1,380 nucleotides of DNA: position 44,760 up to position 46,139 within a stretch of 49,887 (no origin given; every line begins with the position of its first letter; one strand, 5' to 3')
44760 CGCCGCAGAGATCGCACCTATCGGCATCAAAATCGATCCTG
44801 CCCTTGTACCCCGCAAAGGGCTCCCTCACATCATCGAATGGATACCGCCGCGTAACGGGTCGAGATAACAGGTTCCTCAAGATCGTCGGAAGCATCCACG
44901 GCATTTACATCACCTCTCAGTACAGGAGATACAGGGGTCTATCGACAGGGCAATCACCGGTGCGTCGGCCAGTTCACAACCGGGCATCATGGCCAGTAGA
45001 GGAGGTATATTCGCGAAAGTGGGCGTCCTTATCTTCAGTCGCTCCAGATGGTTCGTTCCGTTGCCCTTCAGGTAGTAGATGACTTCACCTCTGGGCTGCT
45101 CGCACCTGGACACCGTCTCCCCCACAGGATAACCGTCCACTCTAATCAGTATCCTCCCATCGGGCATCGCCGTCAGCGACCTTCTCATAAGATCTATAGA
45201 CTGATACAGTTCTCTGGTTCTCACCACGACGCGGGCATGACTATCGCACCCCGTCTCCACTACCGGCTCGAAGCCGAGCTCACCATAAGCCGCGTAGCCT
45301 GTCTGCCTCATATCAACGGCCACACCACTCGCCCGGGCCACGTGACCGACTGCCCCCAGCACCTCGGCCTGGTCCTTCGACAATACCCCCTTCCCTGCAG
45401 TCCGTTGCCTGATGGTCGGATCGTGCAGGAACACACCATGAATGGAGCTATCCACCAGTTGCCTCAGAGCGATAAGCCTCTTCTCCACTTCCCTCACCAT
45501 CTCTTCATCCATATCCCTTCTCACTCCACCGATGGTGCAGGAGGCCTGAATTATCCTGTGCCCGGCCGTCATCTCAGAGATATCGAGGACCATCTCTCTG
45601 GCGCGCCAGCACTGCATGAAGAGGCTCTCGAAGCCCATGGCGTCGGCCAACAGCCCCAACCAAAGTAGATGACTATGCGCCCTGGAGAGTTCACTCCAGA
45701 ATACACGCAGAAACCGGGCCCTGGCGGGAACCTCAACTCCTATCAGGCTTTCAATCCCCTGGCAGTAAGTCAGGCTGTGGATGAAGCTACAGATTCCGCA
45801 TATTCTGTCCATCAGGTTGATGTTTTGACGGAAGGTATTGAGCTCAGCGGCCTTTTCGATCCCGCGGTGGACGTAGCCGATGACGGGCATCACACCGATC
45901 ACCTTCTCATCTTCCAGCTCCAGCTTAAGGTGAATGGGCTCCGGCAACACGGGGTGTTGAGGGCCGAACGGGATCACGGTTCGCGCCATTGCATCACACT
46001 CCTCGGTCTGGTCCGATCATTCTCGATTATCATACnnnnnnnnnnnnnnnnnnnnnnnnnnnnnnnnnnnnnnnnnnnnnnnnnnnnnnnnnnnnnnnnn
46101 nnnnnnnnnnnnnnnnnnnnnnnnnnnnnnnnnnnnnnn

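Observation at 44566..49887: Ech-type group 4 [NiFe]-hydrogenase whose NuoC-like subunit is fused to a GltD/NfnB-like NAD(P)H oxidoreductase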

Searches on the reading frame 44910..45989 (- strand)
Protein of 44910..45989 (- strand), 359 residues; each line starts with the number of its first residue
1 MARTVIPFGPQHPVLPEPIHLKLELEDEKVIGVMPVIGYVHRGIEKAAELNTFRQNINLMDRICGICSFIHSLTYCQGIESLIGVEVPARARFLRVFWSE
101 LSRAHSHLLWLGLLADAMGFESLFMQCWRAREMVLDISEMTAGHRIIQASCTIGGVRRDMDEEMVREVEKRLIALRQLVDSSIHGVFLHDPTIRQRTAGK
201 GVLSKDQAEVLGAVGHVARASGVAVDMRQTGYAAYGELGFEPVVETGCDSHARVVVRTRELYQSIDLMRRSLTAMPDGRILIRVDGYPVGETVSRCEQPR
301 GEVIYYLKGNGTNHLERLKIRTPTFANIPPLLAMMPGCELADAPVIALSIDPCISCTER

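Call 3: search_protein_families(library=pfam, proteins=[window:44910-45989:-], max_evalue=0.01)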
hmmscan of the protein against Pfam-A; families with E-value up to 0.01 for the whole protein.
window:44910-45989:- (359 aa): 2 families
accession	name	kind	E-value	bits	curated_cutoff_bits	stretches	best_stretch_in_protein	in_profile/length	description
PF00346.24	Complex1_49kDa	-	3.4e-56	190.7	24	2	118-282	2-166/271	Respiratory-chain NADH dehydrogenase, 49 Kd subunit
PF00374.24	NiFeSe_Hases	-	5e-09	36.1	25.8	1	42-111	1-70/508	Nickel-dependent hydrogenase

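Call 4: search_protein_families(library=ncbifam, proteins=[window:44910-45989:-], max_evalue=0.001)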
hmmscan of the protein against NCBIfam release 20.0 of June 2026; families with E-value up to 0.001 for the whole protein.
window:44910-45989:- (359 aa): 15 families
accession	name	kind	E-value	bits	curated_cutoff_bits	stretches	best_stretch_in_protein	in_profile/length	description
NF004739.1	PRK06075.1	equivalog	1.9e-90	303.4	360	2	5-282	2-279/384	NADH-quinone oxidoreductase subunit D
TIGR01962.1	NuoD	equivalog_domain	9.6e-80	268.3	459.35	2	4-282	3-281/386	NADH dehydrogenase (quinone) subunit D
NF040602.1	F420_dehyd_FpoD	exception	1.3e-75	254.8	600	1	5-359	9-372/372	F420H2 dehydrogenase subunit FpoD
NF008974.0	PRK12322.1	equivalog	1.1e-67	228.6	522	1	5-353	8-360/366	NADH-quinone oxidoreductase subunit D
NF009808.0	PRK13292.1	equivalog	4.3e-62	210.1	1156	2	4-281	408-685/791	NADH-quinone oxidoreductase subunit B/C/D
NF005649.0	PRK07415.1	equivalog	1.9e-54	185.2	583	2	3-279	10-287/394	NAD(P)H-quinone oxidoreductase subunit H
NF008728.0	PRK11742.1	equivalog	1.6e-52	178.7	840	2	6-280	217-491/598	NADH-quinone oxidoreductase subunit C/D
TIGR03295.1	frhA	equivalog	5.8e-15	55.1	392.5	1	42-180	41-186/412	coenzyme F420 hydrogenase subunit alpha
NF033181.1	NiFeSe_hydrog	equivalog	1.1e-10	41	600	1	20-110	15-106/507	nickel-dependent hydrogenase large subunit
NF045518.1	H2_NiFeSe_large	exception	1.3e-09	37.4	780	1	20-111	15-107/485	NiFeSe hydrogenase large subunit HysA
NF007778.0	PRK10467.1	equivalog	9.9e-09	34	969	1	21-111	17-108/567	hydrogenase 2 large subunit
NF007550.0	PRK10170.1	equivalog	1.6e-08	33.4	1101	1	22-115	34-127/597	Ni/Fe-hydrogenase large subunit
NF040828.1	sulfhyd_ShyA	equivalog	5.1e-07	28.9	700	1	58-136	54-134/415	NAD(P)-dependent hydrogenase/sulfhydrogenase 2 subunit alpha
NF041785.2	VhuA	equivalog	9.8e-05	21.1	800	1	58-115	55-112/418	F420-non-reducing hydrogenase Vhu subunit A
NF040832.1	sulfhyd_HydA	equivalog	0.00038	19.7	880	0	56-124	54-124/426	NADPH-dependent hydrogenase/sulfhydrogenase 1 subunit alpha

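Call 13: search_solved_structures(query=window:44910-45989:-, max_evalue=1e-10)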
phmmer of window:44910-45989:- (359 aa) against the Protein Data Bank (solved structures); distinct sequences matched with E-value up to 1e-10: 56.
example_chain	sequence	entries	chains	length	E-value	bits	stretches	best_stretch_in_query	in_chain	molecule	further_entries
6cfw_L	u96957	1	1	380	2.6e-73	250.4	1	6-359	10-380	Membrane-bound hydrogenase subunit alpha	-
7z0s_E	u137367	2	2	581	9.6e-66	225.5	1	4-359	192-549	Formate hydrogenlyase subunit 5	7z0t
2fug_4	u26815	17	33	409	4.4e-54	187.2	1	6-279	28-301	NADH-quinone oxidoreductase chain 4 | NADH-QUINONE OXIDOREDUCTASE SUBUNIT 4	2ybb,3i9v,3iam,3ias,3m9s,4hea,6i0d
7q5y_B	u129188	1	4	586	2.6e-50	174.8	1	2-271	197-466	NADH-quinone oxidoreductase subunit C/D 2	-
8e9g_D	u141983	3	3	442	5.7e-45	157.2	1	3-282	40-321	NADH-quinone oxidoreductase subunit D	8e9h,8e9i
6hum_H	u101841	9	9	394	4.6e-44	154.2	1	5-278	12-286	NAD(P)H-quinone oxidoreductase subunit H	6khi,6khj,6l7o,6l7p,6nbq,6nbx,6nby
9f5x_E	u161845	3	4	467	1.8e-43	152.3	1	6-288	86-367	NADH:ubiquinone oxidoreductase 49 kD subunit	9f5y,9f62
8qby_D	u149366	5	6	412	2.4e-43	151.8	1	6-284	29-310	NADH-quinone oxidoreductase subunit D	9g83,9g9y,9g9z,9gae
7arc_D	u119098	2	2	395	2.8e-43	151.6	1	5-279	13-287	ND7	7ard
7eu3_H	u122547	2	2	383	1.6e-41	145.9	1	5-278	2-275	NAD(P)H-quinone oxidoreductase subunit H, chloroplastic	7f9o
8bpx_D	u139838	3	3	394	3.6e-41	144.7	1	5-284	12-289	NADH dehydrogenase [ubiquinone] iron-sulfur protein 2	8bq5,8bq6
7wfg_H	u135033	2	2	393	5.4e-41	144.1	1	5-278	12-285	NAD(P)H-quinone oxidoreductase subunit H, chloroplastic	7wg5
7aqr_D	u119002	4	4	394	1.2e-40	143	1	5-283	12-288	NADH dehydrogenase subunit 7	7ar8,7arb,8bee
7ar7_D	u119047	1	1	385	1.3e-40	142.8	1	6-284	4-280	NADH dehydrogenase [ubiquinone] iron-sulfur protein 2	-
9iho_D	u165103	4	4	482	3.6e-40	141.4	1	5-282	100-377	NUCM (49 kDa) subunit of mitochondrial NADH:ubiquinone oxidoreductase (Complex I)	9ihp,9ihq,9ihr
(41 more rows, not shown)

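Call 37: find_homologous_proteins(query=window:44910-45989:-, max_evalue=1e-20)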
Query window:44910-45989:- (359 aa): 7963 proteins with E <= 1e-20 among 8000 candidates; the best 120 are listed.
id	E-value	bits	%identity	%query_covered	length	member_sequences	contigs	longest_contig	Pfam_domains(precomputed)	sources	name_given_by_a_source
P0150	7.6e-238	806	99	100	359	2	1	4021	PF00374.25,PF00346.25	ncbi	-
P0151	6.5e-195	665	79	100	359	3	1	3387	PF00374.25,PF00346.25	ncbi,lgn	-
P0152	4.5e-193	659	78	99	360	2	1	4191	PF00374.25,PF00346.25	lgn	-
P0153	2.6e-192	657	77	100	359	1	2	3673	PF00374.25,PF00346.25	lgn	-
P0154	2.8e-192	657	77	100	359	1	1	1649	PF00374.25,PF00346.25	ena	-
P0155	3.3e-192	656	77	100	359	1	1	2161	PF00374.25,PF00346.25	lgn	-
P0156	3.5e-192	656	77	99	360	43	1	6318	PF00374.25,PF00346.25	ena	-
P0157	5.8e-192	656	77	100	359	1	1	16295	PF00374.25,PF00346.25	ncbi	-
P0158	6.9e-192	655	76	100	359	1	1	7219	PF00374.25,PF00346.25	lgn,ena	-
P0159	9.8e-192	655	76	100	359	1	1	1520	PF00374.25,PF00346.25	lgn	-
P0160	1.1e-191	655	77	99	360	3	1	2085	PF00374.25,PF00346.25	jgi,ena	-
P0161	1.2e-191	654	76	100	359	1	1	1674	PF00374.25,PF00346.25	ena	-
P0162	2.2e-191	654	76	100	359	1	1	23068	PF00374.25,PF00346.25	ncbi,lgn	-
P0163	3.4e-191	653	76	100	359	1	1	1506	PF00374.25,PF00346.25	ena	-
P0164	3.6e-191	653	76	100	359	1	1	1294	PF00374.25,PF00346.25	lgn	-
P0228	1.9e-165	568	68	100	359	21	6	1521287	PF00374.25,PF00346.25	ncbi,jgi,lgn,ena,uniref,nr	ncbi:NADH dehydrogenase [Dehalococcoides mccartyi]|jgi:ech hydrogenase subunit E|uniref:hydrogenase 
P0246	4.6e-160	551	64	100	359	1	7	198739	PF00374.25,PF00346.25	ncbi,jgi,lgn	jgi:ech hydrogenase subunit E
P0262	2.5e-155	535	65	100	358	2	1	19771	PF00374.25,PF00346.25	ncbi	ncbi:MAG: hydrogenase large subunit [Desulfotomaculales bacterium]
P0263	3.1e-155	535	65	100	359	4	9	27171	PF00374.25,PF00346.25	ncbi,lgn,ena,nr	ncbi:MAG: nickel-dependent hydrogenase large subunit [Chloroflexi bacterium]|nr:nickel-dependent hyd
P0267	1.3e-154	533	65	100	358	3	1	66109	PF00374.25,PF00346.25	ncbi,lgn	ncbi:MAG: nickel-dependent hydrogenase large subunit [Bacillota bacterium]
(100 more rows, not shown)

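Call 38: find_encoding_contigs(protein=P0228, flank=8000, max_places=2)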
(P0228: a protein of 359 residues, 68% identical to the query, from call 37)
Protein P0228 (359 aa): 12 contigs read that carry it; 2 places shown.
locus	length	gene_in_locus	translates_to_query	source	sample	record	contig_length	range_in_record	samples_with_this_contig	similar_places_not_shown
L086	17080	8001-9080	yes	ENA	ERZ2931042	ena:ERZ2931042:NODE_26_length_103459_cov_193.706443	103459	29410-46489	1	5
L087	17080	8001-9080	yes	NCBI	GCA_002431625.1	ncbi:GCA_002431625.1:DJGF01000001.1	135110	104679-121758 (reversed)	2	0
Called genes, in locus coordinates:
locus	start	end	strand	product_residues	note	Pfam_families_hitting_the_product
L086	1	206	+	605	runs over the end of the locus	PF00009:GTP_EFTU, PF22042:EF-G_D2 (faint), PF03144:GTP_EFTU_D2 (weak), PF14492:EFG_III (faint), PF00679:EFG_C, PF06421:LepA_C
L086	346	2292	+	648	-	PF00662:Proton_antipo_N, PF00361:Proton_antipo_M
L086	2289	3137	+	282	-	PF00146:NADHdh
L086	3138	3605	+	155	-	PF01058:Oxidored_q6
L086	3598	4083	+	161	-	PF01257:2Fe-2S_thioredx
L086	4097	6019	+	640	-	PF01512:Complex1_51K, PF10531:SLBB (weak), PF10589:NADH_4Fe-4S, PF00037:Fer4 (weak), PF12837:Fer4_6 (weak), PF12838:Fer4_7 (weak), PF13187:Fer4_9 (weak), PF13237:Fer4_10, +2 more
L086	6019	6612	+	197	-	PF00111:Fer2, PF13510:Fer2_4, PF00037:Fer4 (faint), PF12838:Fer4_7 (weak)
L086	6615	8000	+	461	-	PF00329:Complex1_30kDa (weak), PF14691:Fer4_20, PF01946:Thi4 (weak), PF07992:Pyr_redox_2, PF00070:Pyr_redox (weak), PF00890:FAD_binding_2 (weak), PF01266:DAO (weak), PF13450:NAD_binding_8, +2 more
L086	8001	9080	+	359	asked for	PF00374:NiFeSe_Hases, PF00346:Complex1_49kDa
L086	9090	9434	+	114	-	PF13183:Fer4_8 (faint), PF00037:Fer4 (weak), PF12797:Fer4_2 (faint), PF12837:Fer4_6 (weak), PF13237:Fer4_10, PF12838:Fer4_7, PF13187:Fer4_9, PF13484:Fer4_16 (faint)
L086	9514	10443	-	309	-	PF00152:tRNA-synt_2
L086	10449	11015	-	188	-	PF08207:EFP_N, PF01132:EFP, PF09285:Elong-fact-P_C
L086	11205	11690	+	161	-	PF01047:MarR, PF12802:MarR_2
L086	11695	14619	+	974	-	PF03176:MMPL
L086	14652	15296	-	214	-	PF12844:HTH_19 (weak), PF13443:HTH_26 (weak), PF13560:HTH_31, PF01381:HTH_3, PF00717:Peptidase_S24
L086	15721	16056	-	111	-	PF02002:TFIIE_alpha (weak), PF02082:Rrf2 (weak), PF12802:MarR_2 (weak), PF08279:HTH_11, PF13412:HTH_24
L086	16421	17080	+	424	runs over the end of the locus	PF02040:ArsB, PF03600:CitMHS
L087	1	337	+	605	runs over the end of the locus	PF00009:GTP_EFTU, PF22042:EF-G_D2 (faint), PF03144:GTP_EFTU_D2 (weak), PF14492:EFG_III (faint), PF00679:EFG_C, PF06421:LepA_C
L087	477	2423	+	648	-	PF00662:Proton_antipo_N, PF00361:Proton_antipo_M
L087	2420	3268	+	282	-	PF00146:NADHdh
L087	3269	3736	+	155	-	PF01058:Oxidored_q6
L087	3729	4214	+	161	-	PF01257:2Fe-2S_thioredx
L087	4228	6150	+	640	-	PF01512:Complex1_51K, PF10531:SLBB (weak), PF10589:NADH_4Fe-4S, PF00037:Fer4 (weak), PF12837:Fer4_6 (weak), PF12838:Fer4_7 (weak), PF13187:Fer4_9 (weak), PF13237:Fer4_10, +2 more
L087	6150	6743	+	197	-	PF00111:Fer2, PF13510:Fer2_4, PF00037:Fer4 (faint), PF12838:Fer4_7 (weak)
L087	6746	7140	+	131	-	PF00329:Complex1_30kDa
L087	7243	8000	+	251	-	PF00070:Pyr_redox (weak), PF00890:FAD_binding_2 (weak), PF01266:DAO (weak), PF01946:Thi4 (weak), PF07992:Pyr_redox_2 (weak), PF12831:FAD_oxidored (weak), PF13450:NAD_binding_8, PF07992:Pyr_redox_2 (weak), +4 more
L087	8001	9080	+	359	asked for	PF00374:NiFeSe_Hases, PF00346:Complex1_49kDa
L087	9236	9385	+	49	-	-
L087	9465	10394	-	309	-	PF00152:tRNA-synt_2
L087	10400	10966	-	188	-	PF08207:EFP_N, PF01132:EFP, PF09285:Elong-fact-P_C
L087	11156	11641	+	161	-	PF01047:MarR, PF12802:MarR_2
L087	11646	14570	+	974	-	PF03176:MMPL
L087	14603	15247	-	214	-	PF12844:HTH_19 (weak), PF13443:HTH_26 (weak), PF13560:HTH_31, PF01381:HTH_3, PF00717:Peptidase_S24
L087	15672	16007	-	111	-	PF02002:TFIIE_alpha (weak), PF02082:Rrf2 (weak), PF12802:MarR_2 (weak), PF08279:HTH_11, PF13412:HTH_24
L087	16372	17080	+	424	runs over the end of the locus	PF02040:ArsB, PF03600:CitMHS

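Call 39: find_encoding_contigs(protein=P0262, flank=7000, max_places=1)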
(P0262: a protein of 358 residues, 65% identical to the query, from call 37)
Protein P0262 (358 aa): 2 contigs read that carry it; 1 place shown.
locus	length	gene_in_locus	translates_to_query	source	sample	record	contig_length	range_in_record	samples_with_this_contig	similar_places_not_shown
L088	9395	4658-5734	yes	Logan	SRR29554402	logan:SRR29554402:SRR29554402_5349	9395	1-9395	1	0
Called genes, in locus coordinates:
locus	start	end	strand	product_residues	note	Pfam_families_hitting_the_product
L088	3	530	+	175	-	?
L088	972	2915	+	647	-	PF00662:Proton_antipo_N, PF00361:Proton_antipo_M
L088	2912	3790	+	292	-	PF00146:NADHdh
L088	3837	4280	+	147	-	PF01058:Oxidored_q6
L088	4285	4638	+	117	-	PF00329:Complex1_30kDa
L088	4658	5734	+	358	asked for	PF00374:NiFeSe_Hases, PF00346:Complex1_49kDa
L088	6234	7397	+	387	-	PF13439:Glyco_transf_4, PF13579:Glyco_trans_4_4, PF20706:GT4-conflict (weak), PF00534:Glycos_transf_1, PF13692:Glyco_trans_1_4, PF13524:Glyco_trans_1_2 (weak)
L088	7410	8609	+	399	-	PF05384:DegS, PF07730:HisKA_3, PF02518:HATPase_c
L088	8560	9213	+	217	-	PF00072:Response_reg, PF00196:GerE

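Call 53: find_encoding_contigs(protein=P0263, flank=6000, max_places=1)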
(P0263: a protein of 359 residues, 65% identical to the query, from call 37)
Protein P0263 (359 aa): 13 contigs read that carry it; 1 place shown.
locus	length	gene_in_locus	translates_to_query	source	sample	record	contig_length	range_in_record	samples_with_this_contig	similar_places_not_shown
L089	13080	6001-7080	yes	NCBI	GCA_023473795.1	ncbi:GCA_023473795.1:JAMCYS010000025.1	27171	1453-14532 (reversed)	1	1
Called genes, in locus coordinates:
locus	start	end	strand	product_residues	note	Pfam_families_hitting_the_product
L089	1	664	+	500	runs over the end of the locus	PF00072:Response_reg, PF00989:PAS, PF08448:PAS_4, PF13426:PAS_9, PF00512:HisKA, PF02518:HATPase_c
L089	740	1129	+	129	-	PF00072:Response_reg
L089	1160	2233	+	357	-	PF13185:GAF_2 (weak), PF01590:GAF, PF13185:GAF_2, PF13492:GAF_3 (weak)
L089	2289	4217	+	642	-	PF00662:Proton_antipo_N, PF00361:Proton_antipo_M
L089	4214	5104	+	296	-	PF00146:NADHdh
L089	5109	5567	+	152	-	PF01058:Oxidored_q6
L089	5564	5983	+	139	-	PF00329:Complex1_30kDa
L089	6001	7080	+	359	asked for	PF00374:NiFeSe_Hases, PF00346:Complex1_49kDa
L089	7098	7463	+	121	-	PF13534:Fer4_17 (faint), PF12837:Fer4_6 (faint), PF13237:Fer4_10, PF14697:Fer4_21 (weak), PF12838:Fer4_7, PF13187:Fer4_9, PF13484:Fer4_16 (faint), PF00037:Fer4 (weak)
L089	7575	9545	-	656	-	PF00270:DEAD (faint), PF04851:ResIII, PF17757:UvrB_inter, PF27431:UvrB_3rd, PF00271:Helicase_C, PF12344:UvrB, PF02151:UVR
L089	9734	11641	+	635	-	PF16177:ACAS_N, PF00501:AMP-binding, PF13193:AMP-binding_C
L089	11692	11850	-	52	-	-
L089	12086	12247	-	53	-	-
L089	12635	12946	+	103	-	PF08666:SAF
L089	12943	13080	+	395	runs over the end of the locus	PF04295:GD_AH_second, PF20629:GD_AH_C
